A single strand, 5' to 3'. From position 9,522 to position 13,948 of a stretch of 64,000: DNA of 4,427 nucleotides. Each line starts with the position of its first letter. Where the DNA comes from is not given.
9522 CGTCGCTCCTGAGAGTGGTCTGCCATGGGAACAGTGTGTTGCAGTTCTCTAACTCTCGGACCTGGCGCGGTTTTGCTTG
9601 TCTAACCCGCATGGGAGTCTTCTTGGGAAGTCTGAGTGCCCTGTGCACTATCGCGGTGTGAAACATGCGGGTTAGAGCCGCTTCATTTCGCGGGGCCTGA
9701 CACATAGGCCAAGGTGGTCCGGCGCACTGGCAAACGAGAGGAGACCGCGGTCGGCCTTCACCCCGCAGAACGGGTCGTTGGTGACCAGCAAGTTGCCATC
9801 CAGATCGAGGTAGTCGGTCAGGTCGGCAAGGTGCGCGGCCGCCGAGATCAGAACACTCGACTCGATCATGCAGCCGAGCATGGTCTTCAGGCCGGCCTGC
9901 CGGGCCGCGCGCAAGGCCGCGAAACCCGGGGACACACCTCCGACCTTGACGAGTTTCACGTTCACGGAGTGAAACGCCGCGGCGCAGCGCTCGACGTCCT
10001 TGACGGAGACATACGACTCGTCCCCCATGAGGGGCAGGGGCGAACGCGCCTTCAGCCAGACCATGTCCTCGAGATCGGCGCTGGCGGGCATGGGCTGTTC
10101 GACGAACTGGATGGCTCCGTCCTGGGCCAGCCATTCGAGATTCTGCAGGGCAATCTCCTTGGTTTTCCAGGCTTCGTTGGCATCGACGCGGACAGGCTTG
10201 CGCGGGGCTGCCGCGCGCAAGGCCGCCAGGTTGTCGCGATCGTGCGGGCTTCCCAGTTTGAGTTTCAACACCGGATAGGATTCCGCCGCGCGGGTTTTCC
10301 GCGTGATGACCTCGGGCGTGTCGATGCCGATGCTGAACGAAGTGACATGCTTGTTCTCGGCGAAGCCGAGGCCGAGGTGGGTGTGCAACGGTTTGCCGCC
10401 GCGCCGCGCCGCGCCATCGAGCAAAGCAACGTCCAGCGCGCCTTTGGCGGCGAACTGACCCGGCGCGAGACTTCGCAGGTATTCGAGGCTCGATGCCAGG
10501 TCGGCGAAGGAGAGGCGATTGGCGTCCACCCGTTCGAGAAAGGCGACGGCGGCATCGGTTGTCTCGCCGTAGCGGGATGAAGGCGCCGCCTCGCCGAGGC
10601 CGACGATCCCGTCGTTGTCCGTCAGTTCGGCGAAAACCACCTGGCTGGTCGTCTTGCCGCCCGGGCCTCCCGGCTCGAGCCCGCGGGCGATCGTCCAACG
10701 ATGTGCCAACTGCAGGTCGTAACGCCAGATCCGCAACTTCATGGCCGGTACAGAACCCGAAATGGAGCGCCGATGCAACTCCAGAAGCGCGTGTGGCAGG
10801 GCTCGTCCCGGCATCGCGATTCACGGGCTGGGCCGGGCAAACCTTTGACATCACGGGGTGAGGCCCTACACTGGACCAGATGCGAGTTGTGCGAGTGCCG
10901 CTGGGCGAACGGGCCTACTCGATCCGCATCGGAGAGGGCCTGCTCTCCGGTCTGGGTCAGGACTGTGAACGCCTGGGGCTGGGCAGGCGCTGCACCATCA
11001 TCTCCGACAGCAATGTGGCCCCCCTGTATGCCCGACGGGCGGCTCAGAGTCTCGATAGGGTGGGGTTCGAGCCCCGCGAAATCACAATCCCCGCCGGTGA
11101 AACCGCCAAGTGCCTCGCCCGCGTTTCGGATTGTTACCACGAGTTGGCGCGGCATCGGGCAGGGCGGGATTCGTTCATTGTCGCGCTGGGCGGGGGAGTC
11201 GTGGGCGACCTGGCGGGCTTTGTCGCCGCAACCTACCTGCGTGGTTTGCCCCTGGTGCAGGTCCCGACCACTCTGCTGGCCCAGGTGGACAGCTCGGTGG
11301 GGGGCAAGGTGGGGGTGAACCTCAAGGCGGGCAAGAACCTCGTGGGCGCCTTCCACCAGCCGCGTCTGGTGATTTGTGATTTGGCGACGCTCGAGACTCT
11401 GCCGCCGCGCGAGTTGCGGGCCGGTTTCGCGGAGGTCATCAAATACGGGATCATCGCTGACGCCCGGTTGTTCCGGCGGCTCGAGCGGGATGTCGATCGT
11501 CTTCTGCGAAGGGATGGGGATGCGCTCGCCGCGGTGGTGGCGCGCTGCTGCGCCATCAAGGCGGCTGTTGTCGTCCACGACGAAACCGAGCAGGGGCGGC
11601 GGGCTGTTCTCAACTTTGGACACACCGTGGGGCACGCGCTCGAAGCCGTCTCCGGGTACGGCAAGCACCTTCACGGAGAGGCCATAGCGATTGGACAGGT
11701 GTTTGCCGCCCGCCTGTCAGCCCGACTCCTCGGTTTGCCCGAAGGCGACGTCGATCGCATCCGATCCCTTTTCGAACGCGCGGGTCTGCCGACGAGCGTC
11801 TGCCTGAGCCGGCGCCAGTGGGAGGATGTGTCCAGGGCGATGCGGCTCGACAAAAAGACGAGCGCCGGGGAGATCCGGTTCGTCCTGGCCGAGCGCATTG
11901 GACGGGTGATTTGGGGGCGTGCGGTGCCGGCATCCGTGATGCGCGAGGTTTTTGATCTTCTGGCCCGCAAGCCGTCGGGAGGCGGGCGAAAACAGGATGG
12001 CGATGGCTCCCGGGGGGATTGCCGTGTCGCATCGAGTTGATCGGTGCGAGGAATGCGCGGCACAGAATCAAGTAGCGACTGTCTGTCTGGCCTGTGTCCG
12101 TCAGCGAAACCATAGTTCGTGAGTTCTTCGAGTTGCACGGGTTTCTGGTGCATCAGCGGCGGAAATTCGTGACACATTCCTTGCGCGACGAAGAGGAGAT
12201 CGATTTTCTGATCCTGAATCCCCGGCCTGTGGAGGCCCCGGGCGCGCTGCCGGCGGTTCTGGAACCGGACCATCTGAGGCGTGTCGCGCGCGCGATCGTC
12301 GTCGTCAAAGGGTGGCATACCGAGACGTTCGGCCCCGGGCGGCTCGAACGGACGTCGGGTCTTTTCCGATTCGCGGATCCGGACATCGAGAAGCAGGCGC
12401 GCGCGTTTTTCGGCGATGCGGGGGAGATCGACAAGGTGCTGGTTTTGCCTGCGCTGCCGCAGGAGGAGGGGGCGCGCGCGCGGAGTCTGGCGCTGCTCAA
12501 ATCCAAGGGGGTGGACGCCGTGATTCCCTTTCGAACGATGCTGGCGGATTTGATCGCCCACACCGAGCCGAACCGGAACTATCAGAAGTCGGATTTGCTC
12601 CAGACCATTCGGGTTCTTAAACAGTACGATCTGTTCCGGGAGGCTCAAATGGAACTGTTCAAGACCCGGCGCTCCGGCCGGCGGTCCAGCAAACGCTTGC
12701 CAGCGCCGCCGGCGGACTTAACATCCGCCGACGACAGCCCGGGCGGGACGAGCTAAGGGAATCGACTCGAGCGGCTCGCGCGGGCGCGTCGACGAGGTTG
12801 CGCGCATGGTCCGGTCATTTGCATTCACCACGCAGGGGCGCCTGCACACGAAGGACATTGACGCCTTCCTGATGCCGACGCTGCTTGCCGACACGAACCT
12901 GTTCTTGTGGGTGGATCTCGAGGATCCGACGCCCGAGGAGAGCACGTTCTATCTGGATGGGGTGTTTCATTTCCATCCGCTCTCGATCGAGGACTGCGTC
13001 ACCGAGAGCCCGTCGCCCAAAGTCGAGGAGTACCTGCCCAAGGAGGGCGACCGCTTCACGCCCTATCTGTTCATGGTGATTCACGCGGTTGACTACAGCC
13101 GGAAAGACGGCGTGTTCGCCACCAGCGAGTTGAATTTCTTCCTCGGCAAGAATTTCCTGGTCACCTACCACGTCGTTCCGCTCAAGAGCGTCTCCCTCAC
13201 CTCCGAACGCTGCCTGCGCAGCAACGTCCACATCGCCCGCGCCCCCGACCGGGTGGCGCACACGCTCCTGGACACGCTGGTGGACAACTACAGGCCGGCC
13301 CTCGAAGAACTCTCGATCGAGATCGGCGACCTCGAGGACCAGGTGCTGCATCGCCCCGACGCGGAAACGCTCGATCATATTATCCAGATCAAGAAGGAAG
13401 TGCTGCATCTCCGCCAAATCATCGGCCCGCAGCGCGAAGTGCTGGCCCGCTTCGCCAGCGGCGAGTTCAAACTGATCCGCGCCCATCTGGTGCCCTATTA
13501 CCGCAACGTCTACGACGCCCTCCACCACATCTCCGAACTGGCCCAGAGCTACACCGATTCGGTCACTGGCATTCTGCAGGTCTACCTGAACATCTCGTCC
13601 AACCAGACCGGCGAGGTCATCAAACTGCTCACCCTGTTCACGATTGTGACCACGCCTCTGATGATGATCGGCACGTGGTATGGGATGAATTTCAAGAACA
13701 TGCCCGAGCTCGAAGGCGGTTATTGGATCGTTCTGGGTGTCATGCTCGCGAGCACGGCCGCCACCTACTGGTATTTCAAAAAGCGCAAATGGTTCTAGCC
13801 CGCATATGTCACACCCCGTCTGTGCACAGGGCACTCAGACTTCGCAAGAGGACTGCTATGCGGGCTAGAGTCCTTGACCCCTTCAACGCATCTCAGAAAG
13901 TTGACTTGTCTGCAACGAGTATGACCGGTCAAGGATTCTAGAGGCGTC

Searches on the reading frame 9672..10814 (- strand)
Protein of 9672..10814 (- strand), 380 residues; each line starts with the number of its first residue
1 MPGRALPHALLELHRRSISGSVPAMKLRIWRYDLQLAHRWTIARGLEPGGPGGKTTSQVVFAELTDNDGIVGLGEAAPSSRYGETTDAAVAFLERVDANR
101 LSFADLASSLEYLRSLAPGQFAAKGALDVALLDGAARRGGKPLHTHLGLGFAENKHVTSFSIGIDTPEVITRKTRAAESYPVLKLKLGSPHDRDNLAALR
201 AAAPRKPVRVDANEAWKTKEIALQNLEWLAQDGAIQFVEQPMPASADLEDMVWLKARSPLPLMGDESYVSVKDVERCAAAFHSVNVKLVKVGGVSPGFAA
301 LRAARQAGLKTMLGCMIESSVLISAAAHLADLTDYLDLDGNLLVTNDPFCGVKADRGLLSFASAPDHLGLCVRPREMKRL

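Call 7: search_protein_families(library=pfam, proteins=[window:9672-10814:-])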
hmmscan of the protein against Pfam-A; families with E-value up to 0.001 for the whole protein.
window:9672-10814:- (380 aa): 2 families
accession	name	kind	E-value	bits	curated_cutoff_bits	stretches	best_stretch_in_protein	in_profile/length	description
PF13378.12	MR_MLE_C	-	1.8e-26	93.7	29.4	1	174-330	9-168/219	Enolase C-terminal domain-like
PF02746.21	MR_MLE_N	-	6.9e-07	29.9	22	1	55-148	24-117/117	Mandelate racemase / muconate lactonizing enzyme, N-terminal domain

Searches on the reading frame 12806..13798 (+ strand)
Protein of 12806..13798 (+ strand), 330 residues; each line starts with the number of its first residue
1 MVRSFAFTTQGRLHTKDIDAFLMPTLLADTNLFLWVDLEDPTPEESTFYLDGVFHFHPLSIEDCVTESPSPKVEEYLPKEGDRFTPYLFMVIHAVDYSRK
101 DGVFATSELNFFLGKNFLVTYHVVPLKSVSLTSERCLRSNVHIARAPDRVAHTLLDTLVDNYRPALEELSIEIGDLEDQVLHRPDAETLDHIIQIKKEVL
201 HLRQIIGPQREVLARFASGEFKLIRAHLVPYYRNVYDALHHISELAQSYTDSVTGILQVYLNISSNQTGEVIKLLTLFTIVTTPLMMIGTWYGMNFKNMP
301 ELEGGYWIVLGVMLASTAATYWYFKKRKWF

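Call 7: search_protein_families(library=pfam, proteins=[window:12806-13798:+])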
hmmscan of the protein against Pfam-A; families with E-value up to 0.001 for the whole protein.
window:12806-13798:+ (330 aa): 1 family
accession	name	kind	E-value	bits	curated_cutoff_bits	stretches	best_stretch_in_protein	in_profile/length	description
PF01544.23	CorA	-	6.7e-64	216.4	27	1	33-326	4-292/292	CorA-like Mg2+ transporter protein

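Call 8: find_encoding_contigs(protein=window:12806-13798:+, flank=10000, max_places=6)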
Protein window:12806-13798:+ (330 aa): no gene with exactly this product is on record in the collection.
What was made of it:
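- Tried and rejected: The window's corA ORF was not on record (call 8).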

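Call 26: find_homologous_proteins(query=window:12806-13798:+, max_evalue=1e-40)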
Query window:12806-13798:+ (330 aa): 4804 proteins with E <= 1e-40 among 6865 candidates; the best 120 are listed.
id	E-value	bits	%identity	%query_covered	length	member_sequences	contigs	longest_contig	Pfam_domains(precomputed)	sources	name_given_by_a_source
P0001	1.6e-217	739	98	100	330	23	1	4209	PF01544.24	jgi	-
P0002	4.8e-191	652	87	100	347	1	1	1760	PF01544.24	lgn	-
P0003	5.5e-191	652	87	100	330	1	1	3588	PF01544.24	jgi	-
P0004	4.5e-186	636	82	100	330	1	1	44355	PF01544.24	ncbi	-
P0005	4.2e-185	633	82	100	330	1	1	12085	PF01544.24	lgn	-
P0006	2.8e-184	630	82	100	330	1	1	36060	PF01544.24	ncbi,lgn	-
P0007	1.1e-183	628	83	100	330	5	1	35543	PF01544.24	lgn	-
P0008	1.6e-183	628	81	100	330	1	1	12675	PF01544.24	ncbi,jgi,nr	ncbi:MAG: magnesium/cobalt transporter CorA [Verrucomicrobia bacterium]|nr:magnesium/cobalt transpor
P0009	1.8e-183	627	82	100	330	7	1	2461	PF01544.24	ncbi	ncbi:MAG: magnesium/cobalt transporter CorA [Verrucomicrobiia bacterium]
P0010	4.7e-183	626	81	100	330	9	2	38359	PF01544.24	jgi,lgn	jgi:magnesium transporter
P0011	4.8e-182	623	82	100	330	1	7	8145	PF01544.24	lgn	-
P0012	9.5e-182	622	81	100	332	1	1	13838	PF01544.24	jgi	jgi:magnesium transporter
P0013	1.5e-181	621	80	100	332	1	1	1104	PF01544.24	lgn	-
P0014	1.7e-181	621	82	100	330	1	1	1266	PF01544.24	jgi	jgi:magnesium transporter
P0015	4.5e-181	619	81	100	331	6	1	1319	PF01544.24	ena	-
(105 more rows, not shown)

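Call 27: find_encoding_contigs(protein=P0001, flank=4000, max_places=3)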
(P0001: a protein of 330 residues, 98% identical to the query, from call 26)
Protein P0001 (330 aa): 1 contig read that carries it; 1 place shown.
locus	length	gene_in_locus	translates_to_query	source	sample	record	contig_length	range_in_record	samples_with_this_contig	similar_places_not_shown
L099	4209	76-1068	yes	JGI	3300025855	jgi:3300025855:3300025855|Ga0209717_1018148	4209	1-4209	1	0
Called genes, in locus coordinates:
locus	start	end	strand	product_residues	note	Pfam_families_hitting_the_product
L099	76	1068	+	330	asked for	PF01544:CorA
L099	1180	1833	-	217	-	-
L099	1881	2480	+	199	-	PF02518:HATPase_c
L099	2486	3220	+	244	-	PF04055:Radical_SAM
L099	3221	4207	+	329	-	?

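Call 28: find_encoding_contigs(protein=P0004, flank=10000, max_places=2)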
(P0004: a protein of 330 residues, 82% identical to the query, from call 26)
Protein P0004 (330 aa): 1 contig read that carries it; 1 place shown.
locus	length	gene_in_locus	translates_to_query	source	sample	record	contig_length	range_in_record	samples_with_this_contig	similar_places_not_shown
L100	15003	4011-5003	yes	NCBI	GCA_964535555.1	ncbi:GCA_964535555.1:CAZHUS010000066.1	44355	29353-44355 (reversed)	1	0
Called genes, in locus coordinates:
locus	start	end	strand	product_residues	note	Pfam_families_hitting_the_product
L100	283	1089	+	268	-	PF00535:Glycos_transf_2, PF13641:Glyco_tranf_2_3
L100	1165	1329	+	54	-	-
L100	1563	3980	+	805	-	PF26549:Tricorn_N (faint), PF18582:HZS_alpha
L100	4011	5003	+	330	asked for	PF01544:CorA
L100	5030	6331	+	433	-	PF00989:PAS, PF13188:PAS_8, PF08448:PAS_4, PF13426:PAS_9, PF00512:HisKA (faint), PF13581:HATPase_c_2 (faint), PF02518:HATPase_c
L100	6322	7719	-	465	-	PF12708:Pect-lyase_RHGA_epim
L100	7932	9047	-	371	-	PF12715:Abhydrolase_7, PF00326:Peptidase_S9 (weak)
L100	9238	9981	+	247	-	PF00005:ABC_tran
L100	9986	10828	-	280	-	-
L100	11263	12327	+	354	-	PF00657:Lipase_GDSL, PF13472:Lipase_GDSL_2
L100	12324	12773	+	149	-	PF04020:Phage_holin_4_2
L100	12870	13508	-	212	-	PF02390:Methyltransf_4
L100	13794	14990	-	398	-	PF08495:FIST, PF10442:FIST_C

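Call 29: find_encoding_contigs(protein=P0006, flank=10000, max_places=2)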
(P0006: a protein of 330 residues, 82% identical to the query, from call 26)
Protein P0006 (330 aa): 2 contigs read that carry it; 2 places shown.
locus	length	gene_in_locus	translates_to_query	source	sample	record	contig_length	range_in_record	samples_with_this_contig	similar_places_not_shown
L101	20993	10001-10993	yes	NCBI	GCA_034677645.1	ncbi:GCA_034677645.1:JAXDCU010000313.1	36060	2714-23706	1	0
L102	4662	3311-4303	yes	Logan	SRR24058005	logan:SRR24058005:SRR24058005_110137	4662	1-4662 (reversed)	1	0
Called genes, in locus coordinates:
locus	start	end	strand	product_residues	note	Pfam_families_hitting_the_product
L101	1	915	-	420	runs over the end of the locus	PF01011:PQQ (faint), PF13570:Beta-prop_ACSF4, PF13360:PQQ_2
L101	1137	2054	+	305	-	PF00318:Ribosomal_S2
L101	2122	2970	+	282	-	PF00889:EF_TS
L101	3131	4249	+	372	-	PF01702:TGT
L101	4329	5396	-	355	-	PF03706:LPG_synthase_TM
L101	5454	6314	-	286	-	PF01261:AP_endonuc_2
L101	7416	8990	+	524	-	PF00682:HMGL-like, PF22617:HCS_D2, PF08502:LeuA_dimer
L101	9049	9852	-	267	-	PF01925:TauE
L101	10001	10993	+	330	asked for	PF01544:CorA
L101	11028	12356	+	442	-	PF00989:PAS, PF08448:PAS_4, PF13188:PAS_8, PF13426:PAS_9 (weak), PF02518:HATPase_c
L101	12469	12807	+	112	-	PF00072:Response_reg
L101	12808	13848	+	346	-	PF00158:Sigma54_activat, PF01078:Mg_chelatase (faint), PF14532:Sigma54_activ_2, PF07728:AAA_5 (weak), PF25601:AAA_lid_14, PF02954:HTH_8, PF13384:HTH_23 (weak)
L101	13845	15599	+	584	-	PF13231:PMT_2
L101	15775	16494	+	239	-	PF00027:cNMP_binding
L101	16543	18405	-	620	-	-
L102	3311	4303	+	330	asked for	PF01544:CorA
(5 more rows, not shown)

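Call 31: find_encoding_contigs(protein=P0003, flank=4000, max_places=2)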
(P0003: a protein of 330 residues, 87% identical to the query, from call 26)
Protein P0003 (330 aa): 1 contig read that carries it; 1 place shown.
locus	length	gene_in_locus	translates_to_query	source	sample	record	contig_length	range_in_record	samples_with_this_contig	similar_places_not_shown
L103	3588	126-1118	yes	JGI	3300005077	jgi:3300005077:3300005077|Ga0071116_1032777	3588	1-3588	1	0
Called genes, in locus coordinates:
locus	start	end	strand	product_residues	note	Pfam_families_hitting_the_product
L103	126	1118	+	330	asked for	PF01544:CorA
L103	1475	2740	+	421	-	PF00989:PAS, PF13188:PAS_8, PF08448:PAS_4, PF13426:PAS_9 (weak), PF02518:HATPase_c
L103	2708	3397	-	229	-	-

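Call 32: find_encoding_contigs(protein=P0002, flank=4000, max_places=2)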
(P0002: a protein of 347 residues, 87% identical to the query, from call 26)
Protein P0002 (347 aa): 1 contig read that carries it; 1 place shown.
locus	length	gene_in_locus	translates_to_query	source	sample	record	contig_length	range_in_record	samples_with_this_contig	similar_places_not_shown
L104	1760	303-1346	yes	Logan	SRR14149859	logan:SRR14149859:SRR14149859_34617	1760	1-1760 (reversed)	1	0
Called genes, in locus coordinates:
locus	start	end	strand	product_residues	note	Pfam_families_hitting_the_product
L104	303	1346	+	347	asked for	PF01544:CorA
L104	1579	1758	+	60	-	?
